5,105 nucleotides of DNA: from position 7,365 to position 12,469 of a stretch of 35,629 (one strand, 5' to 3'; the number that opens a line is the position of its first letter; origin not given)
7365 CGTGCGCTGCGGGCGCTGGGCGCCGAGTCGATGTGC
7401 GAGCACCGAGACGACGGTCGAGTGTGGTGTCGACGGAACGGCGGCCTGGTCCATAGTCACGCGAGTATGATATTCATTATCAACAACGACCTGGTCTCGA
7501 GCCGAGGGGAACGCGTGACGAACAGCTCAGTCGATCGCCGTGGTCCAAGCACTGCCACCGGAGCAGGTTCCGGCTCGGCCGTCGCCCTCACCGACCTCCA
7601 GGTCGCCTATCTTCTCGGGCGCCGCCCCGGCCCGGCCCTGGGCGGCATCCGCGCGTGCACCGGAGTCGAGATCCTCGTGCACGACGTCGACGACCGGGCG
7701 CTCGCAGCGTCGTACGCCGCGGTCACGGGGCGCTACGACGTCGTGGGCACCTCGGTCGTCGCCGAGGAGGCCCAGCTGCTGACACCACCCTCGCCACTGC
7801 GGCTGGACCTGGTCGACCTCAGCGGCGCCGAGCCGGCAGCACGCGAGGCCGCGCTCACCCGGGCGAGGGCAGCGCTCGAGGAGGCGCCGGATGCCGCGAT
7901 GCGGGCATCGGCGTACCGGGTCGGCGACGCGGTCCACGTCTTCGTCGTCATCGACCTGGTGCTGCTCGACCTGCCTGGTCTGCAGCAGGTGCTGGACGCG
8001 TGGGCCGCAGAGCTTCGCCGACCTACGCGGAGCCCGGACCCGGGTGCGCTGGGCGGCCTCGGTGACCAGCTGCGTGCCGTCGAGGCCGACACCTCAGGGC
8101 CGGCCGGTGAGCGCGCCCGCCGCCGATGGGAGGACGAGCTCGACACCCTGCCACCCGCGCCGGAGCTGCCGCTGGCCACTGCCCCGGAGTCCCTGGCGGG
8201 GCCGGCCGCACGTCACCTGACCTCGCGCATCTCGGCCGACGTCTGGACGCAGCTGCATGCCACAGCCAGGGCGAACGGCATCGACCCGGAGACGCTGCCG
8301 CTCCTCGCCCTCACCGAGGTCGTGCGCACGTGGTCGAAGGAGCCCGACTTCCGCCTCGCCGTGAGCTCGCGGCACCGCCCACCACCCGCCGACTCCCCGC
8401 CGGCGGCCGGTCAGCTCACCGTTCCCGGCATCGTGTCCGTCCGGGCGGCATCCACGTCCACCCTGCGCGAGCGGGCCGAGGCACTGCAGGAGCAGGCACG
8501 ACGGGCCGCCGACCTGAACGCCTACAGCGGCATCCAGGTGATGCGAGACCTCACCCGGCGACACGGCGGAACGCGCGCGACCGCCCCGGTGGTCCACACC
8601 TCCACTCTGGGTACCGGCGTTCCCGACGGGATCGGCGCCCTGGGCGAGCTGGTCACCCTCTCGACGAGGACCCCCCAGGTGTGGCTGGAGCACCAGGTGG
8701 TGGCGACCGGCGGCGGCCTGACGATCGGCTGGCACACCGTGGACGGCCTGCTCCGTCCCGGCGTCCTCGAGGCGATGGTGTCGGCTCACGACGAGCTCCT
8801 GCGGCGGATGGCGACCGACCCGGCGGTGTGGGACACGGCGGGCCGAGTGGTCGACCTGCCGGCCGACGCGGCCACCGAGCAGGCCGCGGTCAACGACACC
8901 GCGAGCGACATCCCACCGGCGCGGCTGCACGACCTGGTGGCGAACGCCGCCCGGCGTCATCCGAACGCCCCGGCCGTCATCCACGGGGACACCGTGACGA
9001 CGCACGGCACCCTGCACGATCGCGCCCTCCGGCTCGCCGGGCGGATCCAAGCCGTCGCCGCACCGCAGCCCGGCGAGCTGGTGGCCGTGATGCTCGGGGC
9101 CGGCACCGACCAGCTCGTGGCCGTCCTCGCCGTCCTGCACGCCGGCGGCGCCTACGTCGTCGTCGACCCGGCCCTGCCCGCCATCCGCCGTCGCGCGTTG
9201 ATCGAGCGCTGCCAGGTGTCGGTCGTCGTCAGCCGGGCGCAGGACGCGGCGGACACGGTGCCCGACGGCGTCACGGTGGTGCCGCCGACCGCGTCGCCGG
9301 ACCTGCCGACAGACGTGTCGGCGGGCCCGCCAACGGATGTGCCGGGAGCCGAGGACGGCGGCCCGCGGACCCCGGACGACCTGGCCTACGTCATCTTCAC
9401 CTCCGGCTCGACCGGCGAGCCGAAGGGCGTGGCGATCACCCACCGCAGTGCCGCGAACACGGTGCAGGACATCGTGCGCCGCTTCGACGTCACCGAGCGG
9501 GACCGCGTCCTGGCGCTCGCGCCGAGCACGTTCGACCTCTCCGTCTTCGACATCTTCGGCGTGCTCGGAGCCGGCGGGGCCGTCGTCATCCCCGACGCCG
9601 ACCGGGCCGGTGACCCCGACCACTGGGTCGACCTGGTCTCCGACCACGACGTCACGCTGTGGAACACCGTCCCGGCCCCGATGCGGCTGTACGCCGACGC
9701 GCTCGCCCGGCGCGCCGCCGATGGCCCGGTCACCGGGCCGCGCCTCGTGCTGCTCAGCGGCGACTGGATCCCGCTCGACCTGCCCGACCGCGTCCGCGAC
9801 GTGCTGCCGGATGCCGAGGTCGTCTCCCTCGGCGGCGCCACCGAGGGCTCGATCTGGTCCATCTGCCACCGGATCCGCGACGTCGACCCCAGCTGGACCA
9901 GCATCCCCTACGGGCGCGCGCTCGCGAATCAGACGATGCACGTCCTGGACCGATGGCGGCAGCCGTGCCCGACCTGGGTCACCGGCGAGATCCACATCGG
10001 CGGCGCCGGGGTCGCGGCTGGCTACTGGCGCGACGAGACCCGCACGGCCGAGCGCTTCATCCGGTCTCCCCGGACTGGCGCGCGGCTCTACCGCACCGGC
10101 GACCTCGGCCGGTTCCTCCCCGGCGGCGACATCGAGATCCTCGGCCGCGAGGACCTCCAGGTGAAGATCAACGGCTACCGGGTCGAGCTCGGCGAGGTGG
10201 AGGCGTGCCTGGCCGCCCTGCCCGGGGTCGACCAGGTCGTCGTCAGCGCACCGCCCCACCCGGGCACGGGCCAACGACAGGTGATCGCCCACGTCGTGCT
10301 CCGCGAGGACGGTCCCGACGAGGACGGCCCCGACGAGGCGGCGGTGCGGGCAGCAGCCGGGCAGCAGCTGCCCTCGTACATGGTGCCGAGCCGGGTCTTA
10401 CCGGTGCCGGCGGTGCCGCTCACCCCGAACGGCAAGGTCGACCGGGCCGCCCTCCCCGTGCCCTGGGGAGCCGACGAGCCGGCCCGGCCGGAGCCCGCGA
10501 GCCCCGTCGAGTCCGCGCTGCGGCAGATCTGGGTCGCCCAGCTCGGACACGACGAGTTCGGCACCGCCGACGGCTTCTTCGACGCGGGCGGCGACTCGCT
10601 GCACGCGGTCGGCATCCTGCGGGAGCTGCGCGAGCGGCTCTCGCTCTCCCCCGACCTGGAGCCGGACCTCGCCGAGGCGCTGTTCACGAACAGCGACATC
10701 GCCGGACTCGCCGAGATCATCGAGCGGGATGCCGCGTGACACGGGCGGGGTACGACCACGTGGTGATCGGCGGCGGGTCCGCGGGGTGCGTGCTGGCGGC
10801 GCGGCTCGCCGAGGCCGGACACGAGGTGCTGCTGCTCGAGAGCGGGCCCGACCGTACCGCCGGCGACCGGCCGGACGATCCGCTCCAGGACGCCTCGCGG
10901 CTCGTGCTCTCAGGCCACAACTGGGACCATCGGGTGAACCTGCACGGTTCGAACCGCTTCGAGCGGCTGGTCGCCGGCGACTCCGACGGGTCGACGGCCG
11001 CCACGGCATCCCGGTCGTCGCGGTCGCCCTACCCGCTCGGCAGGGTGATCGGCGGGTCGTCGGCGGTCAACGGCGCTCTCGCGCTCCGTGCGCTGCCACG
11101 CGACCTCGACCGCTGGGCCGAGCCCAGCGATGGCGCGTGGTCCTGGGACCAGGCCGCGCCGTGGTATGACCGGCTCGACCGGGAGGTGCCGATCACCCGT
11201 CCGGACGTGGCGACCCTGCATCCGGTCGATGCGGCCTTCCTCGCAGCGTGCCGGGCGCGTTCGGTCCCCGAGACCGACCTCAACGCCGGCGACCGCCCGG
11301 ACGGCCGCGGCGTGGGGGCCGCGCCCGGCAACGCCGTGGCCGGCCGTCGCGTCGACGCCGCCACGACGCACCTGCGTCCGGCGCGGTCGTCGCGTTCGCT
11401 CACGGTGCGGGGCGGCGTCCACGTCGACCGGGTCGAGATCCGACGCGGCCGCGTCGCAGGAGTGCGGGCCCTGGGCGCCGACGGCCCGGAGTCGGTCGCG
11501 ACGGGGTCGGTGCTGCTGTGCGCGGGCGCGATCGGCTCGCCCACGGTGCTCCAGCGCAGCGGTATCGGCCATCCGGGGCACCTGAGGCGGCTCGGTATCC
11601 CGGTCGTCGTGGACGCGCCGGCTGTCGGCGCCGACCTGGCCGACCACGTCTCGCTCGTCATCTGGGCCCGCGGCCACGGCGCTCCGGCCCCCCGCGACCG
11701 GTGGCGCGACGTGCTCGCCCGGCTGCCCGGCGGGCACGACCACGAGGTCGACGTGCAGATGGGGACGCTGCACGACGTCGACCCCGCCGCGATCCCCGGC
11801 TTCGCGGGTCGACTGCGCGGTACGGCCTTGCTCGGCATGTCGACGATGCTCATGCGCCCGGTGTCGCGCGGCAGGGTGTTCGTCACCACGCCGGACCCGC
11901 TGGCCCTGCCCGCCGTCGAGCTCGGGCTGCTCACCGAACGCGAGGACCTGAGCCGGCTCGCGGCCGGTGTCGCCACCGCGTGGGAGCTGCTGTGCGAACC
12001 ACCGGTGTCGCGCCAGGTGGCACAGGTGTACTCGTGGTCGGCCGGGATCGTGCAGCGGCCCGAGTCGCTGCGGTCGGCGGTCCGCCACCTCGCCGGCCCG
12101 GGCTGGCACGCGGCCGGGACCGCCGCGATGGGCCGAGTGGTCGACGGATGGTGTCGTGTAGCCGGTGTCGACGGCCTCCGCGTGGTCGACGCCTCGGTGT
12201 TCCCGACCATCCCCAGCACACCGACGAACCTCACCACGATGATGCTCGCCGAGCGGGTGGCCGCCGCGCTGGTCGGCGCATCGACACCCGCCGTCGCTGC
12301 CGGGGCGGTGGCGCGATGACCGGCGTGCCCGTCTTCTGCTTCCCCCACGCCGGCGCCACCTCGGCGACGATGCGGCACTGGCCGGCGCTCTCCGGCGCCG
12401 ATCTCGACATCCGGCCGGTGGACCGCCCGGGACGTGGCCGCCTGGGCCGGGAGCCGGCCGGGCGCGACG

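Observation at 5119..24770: Complete holomycin-type dithiolopyrrolone enzyme set, mostly in one 13-gene translationally coupled operon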

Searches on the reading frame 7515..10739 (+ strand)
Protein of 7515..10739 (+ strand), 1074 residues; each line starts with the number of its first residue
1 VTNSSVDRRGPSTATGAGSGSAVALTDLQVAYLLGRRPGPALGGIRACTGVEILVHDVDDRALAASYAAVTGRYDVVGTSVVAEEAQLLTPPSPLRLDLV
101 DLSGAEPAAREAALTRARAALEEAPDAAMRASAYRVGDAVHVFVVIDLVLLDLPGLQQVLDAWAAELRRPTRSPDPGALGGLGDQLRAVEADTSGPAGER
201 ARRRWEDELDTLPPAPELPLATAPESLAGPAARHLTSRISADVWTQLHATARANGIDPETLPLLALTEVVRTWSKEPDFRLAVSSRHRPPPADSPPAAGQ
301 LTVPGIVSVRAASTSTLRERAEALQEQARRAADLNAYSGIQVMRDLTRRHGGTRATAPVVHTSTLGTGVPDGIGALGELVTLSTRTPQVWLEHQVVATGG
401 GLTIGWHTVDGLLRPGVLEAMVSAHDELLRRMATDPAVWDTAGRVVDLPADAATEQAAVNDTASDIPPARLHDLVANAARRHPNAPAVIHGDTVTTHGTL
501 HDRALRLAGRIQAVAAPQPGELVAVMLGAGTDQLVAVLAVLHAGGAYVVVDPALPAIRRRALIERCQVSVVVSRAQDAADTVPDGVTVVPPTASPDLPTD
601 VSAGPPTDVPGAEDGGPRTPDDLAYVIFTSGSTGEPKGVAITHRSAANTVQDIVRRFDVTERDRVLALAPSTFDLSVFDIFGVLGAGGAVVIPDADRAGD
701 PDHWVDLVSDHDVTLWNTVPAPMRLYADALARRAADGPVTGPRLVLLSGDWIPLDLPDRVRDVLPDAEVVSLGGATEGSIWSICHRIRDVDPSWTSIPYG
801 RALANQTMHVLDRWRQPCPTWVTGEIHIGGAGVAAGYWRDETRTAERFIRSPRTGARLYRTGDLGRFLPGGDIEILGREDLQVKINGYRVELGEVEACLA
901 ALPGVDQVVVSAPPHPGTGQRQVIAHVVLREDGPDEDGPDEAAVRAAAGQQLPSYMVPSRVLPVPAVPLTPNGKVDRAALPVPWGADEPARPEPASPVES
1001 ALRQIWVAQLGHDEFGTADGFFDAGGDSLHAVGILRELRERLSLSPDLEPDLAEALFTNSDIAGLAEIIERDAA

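Call 9: search_protein_families(library=pfam, proteins=[window:7515-10739:+])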
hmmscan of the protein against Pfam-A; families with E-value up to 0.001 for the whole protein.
window:7515-10739:+ (1074 aa): 3 families
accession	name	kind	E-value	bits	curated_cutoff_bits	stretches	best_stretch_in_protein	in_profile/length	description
PF00501.34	AMP-binding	-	2.2e-76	257.6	29.9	1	477-838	3-384/384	AMP-binding enzyme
PF13193.12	AMP-binding_C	-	4.3e-14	53.6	24.5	1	894-974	1-76/76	AMP-binding enzyme C-terminal domain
PF00550.31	PP-binding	-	2.6e-07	31.2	20.8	1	1001-1067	2-65/67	Phosphopantetheine attachment site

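Call 13: find_homologous_proteins(query=window:7515-10739:+, max_evalue=1e-30)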
Query window:7515-10739:+ (1074 aa): 348 proteins with E <= 1e-30 among 8000 candidates; the best 120 are listed.
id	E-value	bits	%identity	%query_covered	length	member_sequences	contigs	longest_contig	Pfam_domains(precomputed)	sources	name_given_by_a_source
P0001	0.0e+0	2365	100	100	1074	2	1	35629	PF00550.32,PF00501.35,PF13193.13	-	-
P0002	0.0e+0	1117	53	98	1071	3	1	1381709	PF00668.26,PF00550.32,PF00501.35,PF13193.13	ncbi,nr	ncbi:non-ribosomal peptide synthetase [Phytoactinopolyspora mesophila]|nr:non-ribosomal peptide synt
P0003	1.9e-287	975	48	98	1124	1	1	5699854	PF00668.26,PF00550.32,PF00501.35,PF13193.13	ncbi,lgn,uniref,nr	ncbi:amino acid adenylation domain-containing protein [Natronosporangium hydrolyticum]|uniref:Phenyl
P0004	8.3e-278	943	48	97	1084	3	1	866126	PF00668.26,PF00550.32,PF00501.35,PF13193.13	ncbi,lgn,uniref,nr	ncbi:non-ribosomal peptide synthetase [Actinokineospora terrae]|uniref:Phenyloxazoline synthase MbtB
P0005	3.3e-274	931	48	97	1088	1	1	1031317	PF00668.26,PF00550.32,PF00501.35,PF13193.13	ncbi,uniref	ncbi:amino acid adenylation domain-containing protein [Streptomyces sp. NPDC048018]|uniref:non-ribos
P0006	5.7e-272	923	48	97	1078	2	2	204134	PF00668.26,PF00550.32,PF00501.35,PF13193.13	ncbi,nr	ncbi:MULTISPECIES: non-ribosomal peptide synthetase [Streptomyces]|nr:amino acid adenylation domain-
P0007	3.1e-271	921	48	97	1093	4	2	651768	PF00668.26,PF00550.32,PF00501.35,PF13193.13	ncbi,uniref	ncbi:amino acid adenylation domain-containing protein [Streptomyces sp. NPDC020330]|uniref:non-ribos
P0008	3.4e-270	918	47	97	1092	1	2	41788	PF00668.26,PF00550.32,PF00501.35,PF13193.13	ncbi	ncbi:non-ribosomal peptide synthetase [Streptomyces sp. NPDC055036]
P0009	6.4e-270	917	48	97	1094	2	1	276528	PF00668.26,PF00550.32,PF00501.35,PF13193.13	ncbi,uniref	ncbi:non-ribosomal peptide synthetase [Streptomyces exfoliatus]|uniref:non-ribosomal peptide synthet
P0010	1.1e-267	909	47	97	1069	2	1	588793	PF00668.26,PF00550.32,PF00501.35,PF13193.13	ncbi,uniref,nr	ncbi:non-ribosomal peptide synthetase [Actinokineospora globicatena]|uniref:Phenyloxazoline synthase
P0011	4.0e-266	904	46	99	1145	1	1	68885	PF00668.26,PF00550.32,PF00501.35,PF13193.13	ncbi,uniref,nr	ncbi:non-ribosomal peptide synthetase [Streptomyces pinistramenti]|uniref:non-ribosomal peptide synt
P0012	6.3e-240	817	42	84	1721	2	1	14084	PF00881.30,PF00668.26,PF00550.32,PF00501.35,PF13193.13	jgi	jgi:amino acid adenylation domain-containing protein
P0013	6.3e-218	745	42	86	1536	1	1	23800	PF00668.26,PF13489.13,PF13649.13,PF00550.32,PF18563.7,PF00501.35,PF13193.13,PF08241.19,PF08242.19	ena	-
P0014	1.3e-212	727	42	84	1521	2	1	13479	PF00668.26,PF13489.13,PF13649.13,PF00550.32,PF18563.7,PF00501.35,PF13193.13,PF08241.19,PF08242.19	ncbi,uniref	ncbi:amino acid adenylation domain-containing protein [Streptomyces sp. NPDC014894]|uniref:non-ribos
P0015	1.9e-202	693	40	93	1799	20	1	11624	PF00668.26,PF00550.32,PF00501.35,PF13193.13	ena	-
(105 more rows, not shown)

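Call 14: find_encoding_contigs(protein=P0002, flank=10000, max_places=2)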
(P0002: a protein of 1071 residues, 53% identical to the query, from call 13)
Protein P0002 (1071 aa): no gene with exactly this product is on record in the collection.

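Call 15: find_encoding_contigs(protein=P0003, flank=10000, max_places=2)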
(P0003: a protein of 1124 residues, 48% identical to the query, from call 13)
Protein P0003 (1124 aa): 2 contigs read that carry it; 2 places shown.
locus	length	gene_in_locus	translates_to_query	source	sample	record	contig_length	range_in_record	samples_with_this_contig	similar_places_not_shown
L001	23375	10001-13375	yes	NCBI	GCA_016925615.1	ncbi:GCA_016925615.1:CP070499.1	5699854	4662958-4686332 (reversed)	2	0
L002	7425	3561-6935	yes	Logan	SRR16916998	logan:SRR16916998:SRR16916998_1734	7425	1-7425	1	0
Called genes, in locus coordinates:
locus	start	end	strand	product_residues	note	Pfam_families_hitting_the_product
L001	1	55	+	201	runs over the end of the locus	PF05724:TPMT (weak), PF13489:Methyltransf_23, PF13649:Methyltransf_25, PF13847:Methyltransf_31, PF08241:Methyltransf_11, PF08242:Methyltransf_12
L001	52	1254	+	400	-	PF01494:FAD_binding_3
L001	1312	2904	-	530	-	PF07690:MFS_1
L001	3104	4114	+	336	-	PF00155:Aminotran_1_2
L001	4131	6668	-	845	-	PF12704:MacB_PCD, PF02687:FtsX, PF12704:MacB_PCD, PF02687:FtsX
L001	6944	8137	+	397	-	PF00266:Aminotran_5, PF22580:KYNU_C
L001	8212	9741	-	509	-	PF00501:AMP-binding, PF13193:AMP-binding_C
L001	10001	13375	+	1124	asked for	PF00668:Condensation, PF00501:AMP-binding, PF13193:AMP-binding_C, PF00550:PP-binding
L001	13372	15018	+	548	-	PF00732:GMC_oxred_N, PF07992:Pyr_redox_2 (faint), PF05199:GMC_oxred_C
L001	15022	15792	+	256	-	PF00561:Abhydrolase_1 (faint), PF00975:Thioesterase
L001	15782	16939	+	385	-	PF02771:Acyl-CoA_dh_N, PF02770:Acyl-CoA_dh_M, PF00441:Acyl-CoA_dh_1, PF08028:Acyl-CoA_dh_2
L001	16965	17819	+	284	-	PF18014:Acetyltransf_18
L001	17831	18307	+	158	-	PF01152:Bac_globin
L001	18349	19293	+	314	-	PF00890:FAD_binding_2 (weak), PF01266:DAO (faint), PF03486:HI0933_like (faint), PF07992:Pyr_redox_2, PF13738:Pyr_redox_3 (faint)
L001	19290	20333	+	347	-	PF08100:Dimerisation, PF00891:Methyltransf_2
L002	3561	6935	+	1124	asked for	PF00668:Condensation, PF00501:AMP-binding, PF13193:AMP-binding_C, PF00550:PP-binding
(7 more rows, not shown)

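Call 16: find_encoding_contigs(protein=P0004, flank=10000, max_places=2)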
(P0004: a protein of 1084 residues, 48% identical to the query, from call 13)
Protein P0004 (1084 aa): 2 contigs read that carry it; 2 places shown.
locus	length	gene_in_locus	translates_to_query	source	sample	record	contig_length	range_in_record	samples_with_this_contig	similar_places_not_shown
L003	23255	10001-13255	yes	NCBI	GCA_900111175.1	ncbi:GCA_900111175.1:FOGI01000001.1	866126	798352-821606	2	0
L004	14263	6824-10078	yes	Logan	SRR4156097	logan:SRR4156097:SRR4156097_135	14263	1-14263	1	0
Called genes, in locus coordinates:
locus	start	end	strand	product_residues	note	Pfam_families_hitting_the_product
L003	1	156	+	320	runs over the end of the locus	PF01965:DJ-1_PfpI, PF00165:HTH_AraC, PF12833:HTH_18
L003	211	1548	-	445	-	PF03952:Enolase_N, PF00113:Enolase_C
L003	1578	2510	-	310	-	-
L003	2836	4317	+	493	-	PF00561:Abhydrolase_1, PF08386:Abhydrolase_4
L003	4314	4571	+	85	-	-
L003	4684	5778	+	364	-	PF01594:AI-2E_transport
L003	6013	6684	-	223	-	PF12840:HTH_20 (weak), PF01022:HTH_5, PF09339:HTH_IclR (weak), PF00581:Rhodanese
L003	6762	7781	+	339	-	PF00890:FAD_binding_2 (weak), PF07992:Pyr_redox_2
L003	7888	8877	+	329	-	PF13384:HTH_23 (faint), PF13412:HTH_24 (faint), PF27534:NovG_helical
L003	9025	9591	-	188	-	PF02441:Flavoprotein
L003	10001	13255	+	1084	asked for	PF00668:Condensation, PF00501:AMP-binding, PF13193:AMP-binding_C, PF00550:PP-binding (weak)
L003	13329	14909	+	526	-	PF00732:GMC_oxred_N, PF00890:FAD_binding_2 (faint), PF01266:DAO (faint), PF07992:Pyr_redox_2 (faint), PF05199:GMC_oxred_C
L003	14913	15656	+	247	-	PF00975:Thioesterase, PF00561:Abhydrolase_1 (faint), PF12697:Abhydrolase_6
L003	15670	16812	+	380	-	PF02771:Acyl-CoA_dh_N, PF02770:Acyl-CoA_dh_M, PF00441:Acyl-CoA_dh_1, PF08028:Acyl-CoA_dh_2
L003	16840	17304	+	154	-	PF01152:Bac_globin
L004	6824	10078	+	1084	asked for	PF00668:Condensation, PF00501:AMP-binding, PF13193:AMP-binding_C, PF00550:PP-binding (weak)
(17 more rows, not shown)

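Call 45: search_protein_families(library=ncbifam, proteins=[window:7515-10739:+], max_evalue=0.00001)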
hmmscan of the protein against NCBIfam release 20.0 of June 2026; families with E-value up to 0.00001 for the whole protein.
window:7515-10739:+ (1074 aa): 94 families (the best 25 are shown)
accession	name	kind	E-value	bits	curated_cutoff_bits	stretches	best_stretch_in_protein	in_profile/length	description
TIGR01733.1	AA-adenyl-dom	subfamily_domain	2e-118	395.7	317.4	1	496-910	1-409/409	amino acid adenylation domain-containing protein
NF004282.0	PRK05691.1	subfamily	1.9e-102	342.8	4090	1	56-1071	708-1707/4334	non-ribosomal peptide synthase/polyketide synthase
NF041803.1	NRPS_SolG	exception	4.3e-91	306.1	2200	1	458-1067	549-1153/1163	solanimycin non-ribosomal peptide synthetase SolG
NF007605.2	PRK10252.1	equivalog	3.8e-78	263.2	2400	1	307-1041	295-1018/1292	enterobactin non-ribosomal peptide synthetase EntF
NF038078.1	NRPS_MxcG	equivalog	3.6e-77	259.8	2300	1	175-1071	164-1043/1442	myxochelin non-ribosomal peptide synthetase MxcG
NF047350.1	aureusi_NRPS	equivalog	1.2e-73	247.9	2500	1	458-1040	1422-1967/2373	aureusimine non-ribosomal peptide synthetase AusA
NF003417.0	PRK04813.1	subfamily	3.7e-66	223.7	476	1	475-980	9-499/505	D-alanine--poly(phosphoribitol) ligase subunit DltA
TIGR03098.1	ligase_PEP_1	hypoth_equivalog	6.9e-66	222.8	592.35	1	471-980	2-514/517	acyl-CoA ligase (AMP-forming), exosortase A system-associated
TIGR01734.1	D-ala-DACP-lig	equivalog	5.1e-62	210.1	559.85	1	475-980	6-498/504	D-alanine--poly(phosphoribitol) ligase subunit DltA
TIGR03443.1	alpha_am_amid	equivalog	8.3e-51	172.5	1030.1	2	620-908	414-729/1390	L-aminoadipate-semialdehyde dehydrogenase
NF004511.1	PRK05852.1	equivalog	7.6e-48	163.4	650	1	471-981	1-501/505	FadD7 family fatty acid--CoA ligase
NF004837.0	PRK06187.1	subfamily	5.2e-47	160.3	476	1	469-980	8-518/531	long-chain-fatty-acid--CoA ligase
NF006181.0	PRK08314.1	subfamily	1.1e-36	126.2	705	3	819-976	394-546/563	long-chain-fatty-acid--CoA ligase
NF005801.1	PRK07656.1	equivalog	4.2e-36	124.6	657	1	473-978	5-497/500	FadD3 family acyl-CoA ligase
NF005863.0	PRK07798.1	subfamily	9.5e-33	113.5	543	1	471-976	6-523/540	acyl-CoA synthetase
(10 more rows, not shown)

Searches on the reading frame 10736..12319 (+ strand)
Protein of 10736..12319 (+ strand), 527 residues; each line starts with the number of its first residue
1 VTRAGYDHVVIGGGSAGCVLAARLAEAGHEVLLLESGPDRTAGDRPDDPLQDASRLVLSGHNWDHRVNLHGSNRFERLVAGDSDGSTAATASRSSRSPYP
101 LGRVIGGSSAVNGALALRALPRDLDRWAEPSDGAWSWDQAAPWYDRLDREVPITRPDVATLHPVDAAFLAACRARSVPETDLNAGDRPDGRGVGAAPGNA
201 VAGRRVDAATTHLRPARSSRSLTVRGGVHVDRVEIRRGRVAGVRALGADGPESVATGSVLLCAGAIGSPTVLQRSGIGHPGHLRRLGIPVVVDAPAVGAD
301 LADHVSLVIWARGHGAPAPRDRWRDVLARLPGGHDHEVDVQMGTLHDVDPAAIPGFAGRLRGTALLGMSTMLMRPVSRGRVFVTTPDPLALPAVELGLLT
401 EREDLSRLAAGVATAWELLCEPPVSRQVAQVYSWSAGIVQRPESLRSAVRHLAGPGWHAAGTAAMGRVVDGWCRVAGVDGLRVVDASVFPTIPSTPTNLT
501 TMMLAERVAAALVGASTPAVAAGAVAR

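Call 9: search_protein_families(library=pfam, proteins=[window:10736-12319:+])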
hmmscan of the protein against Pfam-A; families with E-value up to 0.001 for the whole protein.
window:10736-12319:+ (527 aa): 8 families
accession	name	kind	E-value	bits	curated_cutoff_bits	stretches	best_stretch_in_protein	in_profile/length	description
PF00732.25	GMC_oxred_N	-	2.1e-35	122.9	23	1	6-305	1-217/218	GMC oxidoreductase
PF05199.19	GMC_oxred_C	-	8.3e-29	101.4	24.6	1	375-505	1-139/139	GMC oxidoreductase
PF13450.12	NAD_binding_8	-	1.1e-06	29.2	21.9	1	10-39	1-30/68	NAD(P)-binding Rossmann-like domain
PF07992.20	Pyr_redox_2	-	1.5e-05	25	26.1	1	6-39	1-34/291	Pyridine nucleotide-disulphide oxidoreductase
PF01266.30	DAO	-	1.6e-05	25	27.9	1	7-39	1-33/353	FAD dependent oxidoreductase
PF05834.18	Lycopene_cycl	-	1.6e-05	24.6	23.4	1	7-40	1-36/380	Lycopene cyclase protein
PF00890.30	FAD_binding_2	-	5.4e-05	23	20.4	1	7-39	1-33/414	FAD binding domain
PF01134.28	GIDA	-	0.00065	19.3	22.1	1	8-38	2-32/391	Glucose inhibited division protein A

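Call 45: search_protein_families(library=ncbifam, proteins=[window:10736-12319:+], max_evalue=0.00001)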
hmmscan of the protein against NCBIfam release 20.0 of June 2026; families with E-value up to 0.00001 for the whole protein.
window:10736-12319:+ (527 aa): 7 families
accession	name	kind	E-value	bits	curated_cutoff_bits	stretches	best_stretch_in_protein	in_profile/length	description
TIGR03970.1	mycofact_MftG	equivalog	5.3e-74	249.9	387.45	1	7-511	2-485/487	mycofactocin dehydrogenase MftG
NF002550.0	PRK02106.1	subfamily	7.8e-68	229.3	605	3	99-309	82-304/563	choline dehydrogenase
TIGR01810.1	betA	equivalog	1.7e-56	192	732.1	2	99-308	76-296/532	choline dehydrogenase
TIGR04542.1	GMC_mycofac_2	equivalog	4.6e-41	141.2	400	2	7-277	1-237/425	mycofactocin system GMC family oxidoreductase MftG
NF038210.1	GMC_mycofac_3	equivalog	4.5e-26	91.7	300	1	9-514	2-414/418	mycofactocin system GMC family oxidoreductase MftG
NF006130.0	PRK08274.1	equivalog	5.9e-08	31.9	369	0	4-43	4-43/467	FAD-dependent tricarballylate dehydrogenase TcuA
TIGR02032.1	GG-red-SF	subfamily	6.1e-07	29.4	158.8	1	6-36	1-31/297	geranylgeranyl reductase family protein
